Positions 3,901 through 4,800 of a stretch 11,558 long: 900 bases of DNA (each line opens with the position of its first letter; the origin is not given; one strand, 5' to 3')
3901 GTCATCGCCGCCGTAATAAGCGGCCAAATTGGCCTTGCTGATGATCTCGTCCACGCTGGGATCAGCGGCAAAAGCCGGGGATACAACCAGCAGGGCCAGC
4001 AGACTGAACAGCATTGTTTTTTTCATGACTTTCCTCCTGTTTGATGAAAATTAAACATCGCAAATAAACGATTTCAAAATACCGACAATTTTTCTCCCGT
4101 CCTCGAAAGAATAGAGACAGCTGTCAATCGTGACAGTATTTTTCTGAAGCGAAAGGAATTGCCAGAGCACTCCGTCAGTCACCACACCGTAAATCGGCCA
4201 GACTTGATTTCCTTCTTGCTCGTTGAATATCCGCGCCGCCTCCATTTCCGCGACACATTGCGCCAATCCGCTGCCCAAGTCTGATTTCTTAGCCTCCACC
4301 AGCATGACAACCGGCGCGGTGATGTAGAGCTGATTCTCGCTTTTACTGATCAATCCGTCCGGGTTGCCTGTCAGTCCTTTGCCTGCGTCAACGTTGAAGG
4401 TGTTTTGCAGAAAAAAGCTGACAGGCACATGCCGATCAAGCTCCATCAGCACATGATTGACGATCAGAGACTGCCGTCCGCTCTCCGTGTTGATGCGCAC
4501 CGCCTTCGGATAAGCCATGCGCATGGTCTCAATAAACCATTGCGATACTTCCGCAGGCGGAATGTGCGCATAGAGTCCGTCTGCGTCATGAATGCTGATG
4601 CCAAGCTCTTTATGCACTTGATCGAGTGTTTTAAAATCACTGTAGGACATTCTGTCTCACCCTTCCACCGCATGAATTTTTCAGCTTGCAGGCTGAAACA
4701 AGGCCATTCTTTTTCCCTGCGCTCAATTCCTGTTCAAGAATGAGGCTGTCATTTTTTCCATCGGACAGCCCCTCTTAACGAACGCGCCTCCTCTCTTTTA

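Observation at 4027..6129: A 2.1-kb compositionally foreign, co-oriented module splits a conserved arsR-MMPL-LolA-like-OM-barrel export operon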

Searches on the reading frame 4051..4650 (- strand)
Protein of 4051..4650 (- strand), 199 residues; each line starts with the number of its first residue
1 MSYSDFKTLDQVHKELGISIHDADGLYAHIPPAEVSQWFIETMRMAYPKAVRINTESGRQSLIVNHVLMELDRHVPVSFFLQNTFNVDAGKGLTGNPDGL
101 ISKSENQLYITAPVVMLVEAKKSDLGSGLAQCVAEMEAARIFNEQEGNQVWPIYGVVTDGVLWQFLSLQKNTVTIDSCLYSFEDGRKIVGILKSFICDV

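Call 6: search_protein_families(library=pfam, proteins=[window:4051-4650:-], max_evalue=0.01)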
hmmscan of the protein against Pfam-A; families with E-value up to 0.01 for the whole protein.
window:4051-4650:- (199 aa): 0 families

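Call 7: search_protein_families(library=padloc, proteins=[window:4051-4650:-], max_evalue=1)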
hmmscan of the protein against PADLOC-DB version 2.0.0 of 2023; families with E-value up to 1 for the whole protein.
window:4051-4650:- (199 aa): 1 family
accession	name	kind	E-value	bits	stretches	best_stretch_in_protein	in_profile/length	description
PDLC01472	PD_DExK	-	6.9e-44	147.3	1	55-196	2-140/146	"CAS-I,CAS-II,CAS-III,CAS-IV,CAS-V,CAS-VI; associated"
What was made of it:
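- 4051..4650 (-): 199-aa PD-(D/E)xK nuclease-like gene; long-standing resident of this gap in cable bacteria. PADLOC PD_DExK 6.9e-44 (call 7).
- On CRISPR-associated ancillary gene ('PD_DExK', PADLOC PDLC01472): E=6.9e-44, covering 140 of 146 profile positions (call 7).
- Closest known: 'PD-DExK' CRISPR-associated ancillary profile. Same: Strong profile match over residues 55-196, E=6.9e-44 (call 7).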

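Call 8: search_protein_families(library=ncbifam, proteins=[window:4051-4650:-], max_evalue=0.1)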
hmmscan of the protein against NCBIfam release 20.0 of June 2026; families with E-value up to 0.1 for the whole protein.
window:4051-4650:- (199 aa): 0 families

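Call 9: search_protein_families(library=phrogs, proteins=[window:4051-4650:-], max_evalue=0.1)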
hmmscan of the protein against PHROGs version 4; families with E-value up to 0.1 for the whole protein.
window:4051-4650:- (199 aa): 0 families

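Call 13: find_homologous_proteins(query=window:4051-4650:-, max_evalue=0.001)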
Query window:4051-4650:- (199 aa): 266 proteins with E <= 0.001 among 329 candidates; the best 120 are listed.
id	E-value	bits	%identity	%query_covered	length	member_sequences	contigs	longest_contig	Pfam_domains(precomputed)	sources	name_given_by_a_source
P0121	8.0e-118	409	93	99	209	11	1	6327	-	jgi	jgi:hypothetical protein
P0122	3.3e-113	394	89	99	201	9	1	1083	-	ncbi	-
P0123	9.0e-105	366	82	100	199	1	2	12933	-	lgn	-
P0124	1.1e-104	366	85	98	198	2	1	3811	-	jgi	jgi:hypothetical protein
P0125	2.5e-102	358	83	98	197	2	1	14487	-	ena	-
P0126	1.6e-98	346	78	98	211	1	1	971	-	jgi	-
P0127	2.0e-98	345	78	98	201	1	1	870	-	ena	-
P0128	2.4e-98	345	79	98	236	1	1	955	-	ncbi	-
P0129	4.8e-98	344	79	98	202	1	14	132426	-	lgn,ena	-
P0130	1.7e-97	342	78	98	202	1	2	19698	-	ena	-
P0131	2.4e-97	342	78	98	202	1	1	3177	-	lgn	-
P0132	4.4e-96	338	78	98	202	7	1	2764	-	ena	-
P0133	2.3e-95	336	78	98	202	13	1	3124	-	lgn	-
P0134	2.4e-95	335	74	99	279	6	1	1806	-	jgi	-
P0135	2.7e-95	335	78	98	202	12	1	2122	-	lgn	-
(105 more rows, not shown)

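Call 14: find_encoding_contigs(protein=P0121, flank=8000, max_places=4)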
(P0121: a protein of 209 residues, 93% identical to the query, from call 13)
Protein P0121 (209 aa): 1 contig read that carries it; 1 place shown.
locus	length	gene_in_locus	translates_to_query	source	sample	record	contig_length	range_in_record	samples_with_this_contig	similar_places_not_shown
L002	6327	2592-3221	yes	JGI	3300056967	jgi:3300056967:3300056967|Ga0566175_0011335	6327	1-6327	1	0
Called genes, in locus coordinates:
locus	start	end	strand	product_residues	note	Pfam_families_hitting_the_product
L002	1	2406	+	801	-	?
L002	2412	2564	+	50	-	-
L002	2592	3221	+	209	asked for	-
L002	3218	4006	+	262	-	PF07044:DUF1329 (weak), PF17131:TP_0789-like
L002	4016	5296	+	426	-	-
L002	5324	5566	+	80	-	-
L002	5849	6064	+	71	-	-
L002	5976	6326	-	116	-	?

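Call 15: find_encoding_contigs(protein=P0123, flank=8000, max_places=4)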
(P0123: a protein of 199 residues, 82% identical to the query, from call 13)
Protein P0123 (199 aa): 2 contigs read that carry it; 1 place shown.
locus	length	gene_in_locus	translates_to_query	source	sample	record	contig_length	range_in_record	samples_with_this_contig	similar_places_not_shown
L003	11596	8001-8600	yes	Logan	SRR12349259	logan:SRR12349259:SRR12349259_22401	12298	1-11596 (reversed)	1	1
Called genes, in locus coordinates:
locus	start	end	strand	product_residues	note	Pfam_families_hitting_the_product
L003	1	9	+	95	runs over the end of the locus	PF01022:HTH_5, PF12840:HTH_20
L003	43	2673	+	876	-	PF03176:MMPL, PF00873:ACR_tran (faint), PF12349:Sterol-sensing, PF03176:MMPL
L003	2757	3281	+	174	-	PF00149:Metallophos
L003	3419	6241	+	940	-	PF13191:AAA_16 (faint), PF20703:nSTAND1 (weak), PF25201:nSTAND6, PF13401:AAA_22 (faint), PF13431:TPR_17 (faint), PF13414:TPR_11 (weak)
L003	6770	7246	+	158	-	PF00075:RNase_H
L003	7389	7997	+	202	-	-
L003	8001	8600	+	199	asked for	-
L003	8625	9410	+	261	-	PF07044:DUF1329 (faint), PF17131:TP_0789-like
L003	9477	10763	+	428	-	-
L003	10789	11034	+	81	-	-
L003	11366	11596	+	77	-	?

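Call 16: find_encoding_contigs(protein=P0125, flank=8000, max_places=4)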
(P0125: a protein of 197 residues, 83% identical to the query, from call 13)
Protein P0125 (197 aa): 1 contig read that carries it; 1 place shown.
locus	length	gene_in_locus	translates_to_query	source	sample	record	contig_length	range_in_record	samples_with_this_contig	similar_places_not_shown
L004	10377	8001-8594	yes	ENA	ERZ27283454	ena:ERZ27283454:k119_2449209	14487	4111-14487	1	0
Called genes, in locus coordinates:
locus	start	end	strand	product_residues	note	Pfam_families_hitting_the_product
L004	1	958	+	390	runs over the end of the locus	PF24885:TPR_NPHP3, PF13374:TPR_10, PF13424:TPR_12, PF24885:TPR_NPHP3, PF13374:TPR_10, PF13424:TPR_12, PF13374:TPR_10, PF13424:TPR_12, +22 more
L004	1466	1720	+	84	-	-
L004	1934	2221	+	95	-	PF01022:HTH_5, PF12840:HTH_20, PF13601:HTH_34 (weak)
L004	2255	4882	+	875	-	PF03176:MMPL, PF02460:Patched (weak), PF12349:Sterol-sensing, PF03176:MMPL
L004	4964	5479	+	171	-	PF00075:RNase_H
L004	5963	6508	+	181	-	-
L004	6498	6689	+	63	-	-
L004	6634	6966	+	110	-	PF10387:DUF2442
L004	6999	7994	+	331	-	-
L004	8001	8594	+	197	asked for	-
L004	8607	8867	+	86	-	PF13711:DUF4160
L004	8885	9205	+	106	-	PF10387:DUF2442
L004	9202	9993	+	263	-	PF07044:DUF1329 (faint), PF17131:TP_0789-like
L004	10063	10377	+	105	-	?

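Call 35: find_related_loci(query=A3, collection=metagenome_contigs, flank=6000)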
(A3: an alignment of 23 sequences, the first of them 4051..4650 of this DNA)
Query A3 (199 aa) in metagenome_contigs; peptide patterns used: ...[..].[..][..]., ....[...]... (x = any residue, [..] = any of these).
391 stretches matched a pattern; 64 encode a relative of the query (tblastn E <= 1e-3); 64 distinct loci.
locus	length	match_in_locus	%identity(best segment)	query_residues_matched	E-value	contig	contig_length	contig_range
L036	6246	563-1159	98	1-199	3e-134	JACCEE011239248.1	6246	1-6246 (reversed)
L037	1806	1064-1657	74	1-198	1e-109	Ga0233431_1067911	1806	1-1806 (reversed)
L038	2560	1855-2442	78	1-196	1e-106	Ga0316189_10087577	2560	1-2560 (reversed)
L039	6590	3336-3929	72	1-198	3e-99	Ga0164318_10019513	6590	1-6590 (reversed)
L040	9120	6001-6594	72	1-198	3e-99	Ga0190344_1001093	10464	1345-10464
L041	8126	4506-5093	71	1-196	2e-97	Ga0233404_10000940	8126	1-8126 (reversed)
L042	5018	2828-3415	70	1-196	4e-97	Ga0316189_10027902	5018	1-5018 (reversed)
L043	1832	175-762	73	1-196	4e-102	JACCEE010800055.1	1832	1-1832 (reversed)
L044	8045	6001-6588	70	1-196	9e-97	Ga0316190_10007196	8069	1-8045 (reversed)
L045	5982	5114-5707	71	1-198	1e-96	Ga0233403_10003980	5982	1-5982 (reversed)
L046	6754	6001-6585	71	1-195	5e-96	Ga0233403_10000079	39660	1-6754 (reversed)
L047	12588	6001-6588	71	1-196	4e-96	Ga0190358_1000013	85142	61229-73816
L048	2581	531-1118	72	1-196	5e-99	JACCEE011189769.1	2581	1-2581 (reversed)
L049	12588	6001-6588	71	1-196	4e-96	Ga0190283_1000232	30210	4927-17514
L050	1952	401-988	71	1-196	9e-101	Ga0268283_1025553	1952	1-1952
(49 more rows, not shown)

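Call 63: search_solved_structures(query=A3, max_evalue=10)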
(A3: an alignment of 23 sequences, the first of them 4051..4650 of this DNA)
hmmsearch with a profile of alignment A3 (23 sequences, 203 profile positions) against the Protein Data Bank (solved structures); distinct sequences matched with E-value up to 10: 7.
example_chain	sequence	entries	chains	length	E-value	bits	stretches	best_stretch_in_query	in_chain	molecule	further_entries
6c10_A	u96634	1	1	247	0.26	14.1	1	87-135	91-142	Protocadherin-15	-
6bxz_C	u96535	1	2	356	0.44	13.4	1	88-135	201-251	Protocadherin related 15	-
6c14_A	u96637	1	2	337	0.45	13.4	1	88-135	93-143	Protocadherin-15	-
6eet_A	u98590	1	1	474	0.71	12.7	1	88-135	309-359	Protocadherin-15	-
6f0k_H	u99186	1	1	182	1.1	12.1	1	116-151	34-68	ActH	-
6c13_A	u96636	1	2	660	1.1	12.1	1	88-135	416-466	Protocadherin-15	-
9spz_B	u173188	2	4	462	1.5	11.7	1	81-117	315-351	Nitrogenase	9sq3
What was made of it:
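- Tried and rejected: Nothing meaningful (call 63).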

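Call 74: predict_structure(alignment_id=A6)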
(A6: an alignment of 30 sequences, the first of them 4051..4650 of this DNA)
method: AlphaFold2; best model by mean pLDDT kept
length: 199 residues; sequences in the alignment: 30
mean_pLDDT: 82.5   pTM: 0.84
mean pLDDT of the five models: 82.5, 75.8, 75.8, 71.7, 60.0
residues with pLDDT >= 90: 78; 70-90: 81; 50-70: 36; < 50: 4
segments of 3 or more residues with pLDDT < 50: 49-52
pLDDT, mean of each block of 10 residues (from residue 1): 82 94 93 93 72 61 87 84 61 61 68 83 84 90 85 91 93 94 91 85
secondary structure, 60 per line:
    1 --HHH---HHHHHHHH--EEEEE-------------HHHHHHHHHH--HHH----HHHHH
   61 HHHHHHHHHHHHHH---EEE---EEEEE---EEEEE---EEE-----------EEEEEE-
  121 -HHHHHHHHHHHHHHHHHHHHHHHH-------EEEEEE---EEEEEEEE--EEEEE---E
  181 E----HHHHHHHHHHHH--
elements in order: H9-16 E19-23 H37-46 H56-74 E78-80 E84-88 E92-96 E100-102 E114-119 H122-145 E153-158 E162-169 E172-176 H186-197
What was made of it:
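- On PD-(D/E)xK nuclease superfamily (199-aa protein): AF2 model pLDDT 82.5 (call 74).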

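Call 76: fold_search(model_id=the predicted structure, library=pdb)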
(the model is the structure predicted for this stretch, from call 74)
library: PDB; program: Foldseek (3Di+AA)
matches with E <= 10: 351; with E <= 0.001: 0
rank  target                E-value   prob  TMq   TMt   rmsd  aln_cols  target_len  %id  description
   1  7l08_5                5.6e-03  0.97  0.48  0.29  10.2       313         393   12  Cryo-EM structure of the human 55S mitoribosome-RRFmt complex. (released 2021-05-12)
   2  9olf_s                8.5e-03  0.98  0.51  0.30  11.2       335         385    9  Membrane-associated human mitoribosome in complex with TACO1 (released 2026-02-18)
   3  4v1a_a                1.1e-02  0.99  0.58  0.33  10.1       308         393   12  Structure of the large subunit of the mammalian mitoribosome, part 2 of 2 (released 2014-10-08)
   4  9hcd_s                1.1e-02  0.89  0.45  0.27  12.0       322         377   13  Mouse mitoribosome large subunit assembly intermediate (with uL16m) bound to MRM3-dimer, DDX28 and the MALSU-L0R8F8-mt (released 2025-06-11)
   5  9uwh_s                1.2e-02  0.95  0.49  0.29  11.5       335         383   10  human mitoribosome trapped by retapamulin (released 2025-10-29)
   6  9y1l_B                1.4e-02  0.96  0.38  0.47   5.2       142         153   15  Crystal Structure of Putative Restriction Endonuclease Domain-Containing Protein from Leptospirillum ferriphilum YSK (released 2025-09-10)
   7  8qu1_5                1.6e-02  0.99  0.59  0.34   9.4       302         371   10  mt-LSU assembly intermediate in GTPBP8 knock-out cells, state 1 (released 2024-06-26)
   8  3j7y_s                1.9e-02  0.84  0.43  0.27   9.2       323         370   10  Structure of the large ribosomal subunit from human mitochondria (released 2014-10-15)
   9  7qh6_5                2.3e-02  0.99  0.58  0.34  10.0       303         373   12  Cryo-EM structure of the human mtLSU assembly intermediate upon MRM2 depletion - class 1 (released 2022-03-02)
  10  6i9r_5                2.3e-02  0.95  0.52  0.30   9.5       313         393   12  Large subunit of the human mitochondrial ribosome in complex with Virginiamycin M and Quinupristin (released 2020-07-08)
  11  7qi6_5                3.3e-02  0.97  0.55  0.32   9.5       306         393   11  Human mitochondrial ribosome in complex with mRNA, A/P- and P/E-tRNAs at 2.98 A resolution (released 2023-05-17)
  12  4v1a_w                3.7e-02  0.77  0.46  0.27  12.1       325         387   12  Structure of the large subunit of the mammalian mitoribosome, part 2 of 2 (released 2014-10-08)
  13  9hcd_5                4.0e-02  0.97  0.57  0.33   9.4       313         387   13  Mouse mitoribosome large subunit assembly intermediate (with uL16m) bound to MRM3-dimer, DDX28 and the MALSU-L0R8F8-mt (released 2025-06-11)
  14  9hcg_5                4.0e-02  0.89  0.50  0.28  11.6       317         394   13  Mouse mitoribosome large subunit assembly intermediate bound to NSUN4, METRF4, MRM2, GTPBP7 and MALSU1-L0R8F8-mt-ACP c (released 2025-06-18)
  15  7o9m_s                4.7e-02  0.77  0.47  0.28  12.0       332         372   10  Human mitochondrial ribosome large subunit assembly intermediate with MTERF4-NSUN4, MRM2, MTG1 and the MALSU module (released 2021-06-30)
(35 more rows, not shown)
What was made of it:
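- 4051..4650 (-): AF2 pLDDT 82.5 with weak restriction-endonuclease-like fold hits (calls 74, 76).
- On PD-(D/E)xK nuclease superfamily (199-aa protein): All E-values are 5.6e-3 or worse, and the top hits are mitoribosomal chains (call 76).
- Closest known: 'PD-DExK' CRISPR-associated ancillary profile. Same: Weak restriction-endonuclease-like fold hits (call 76).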
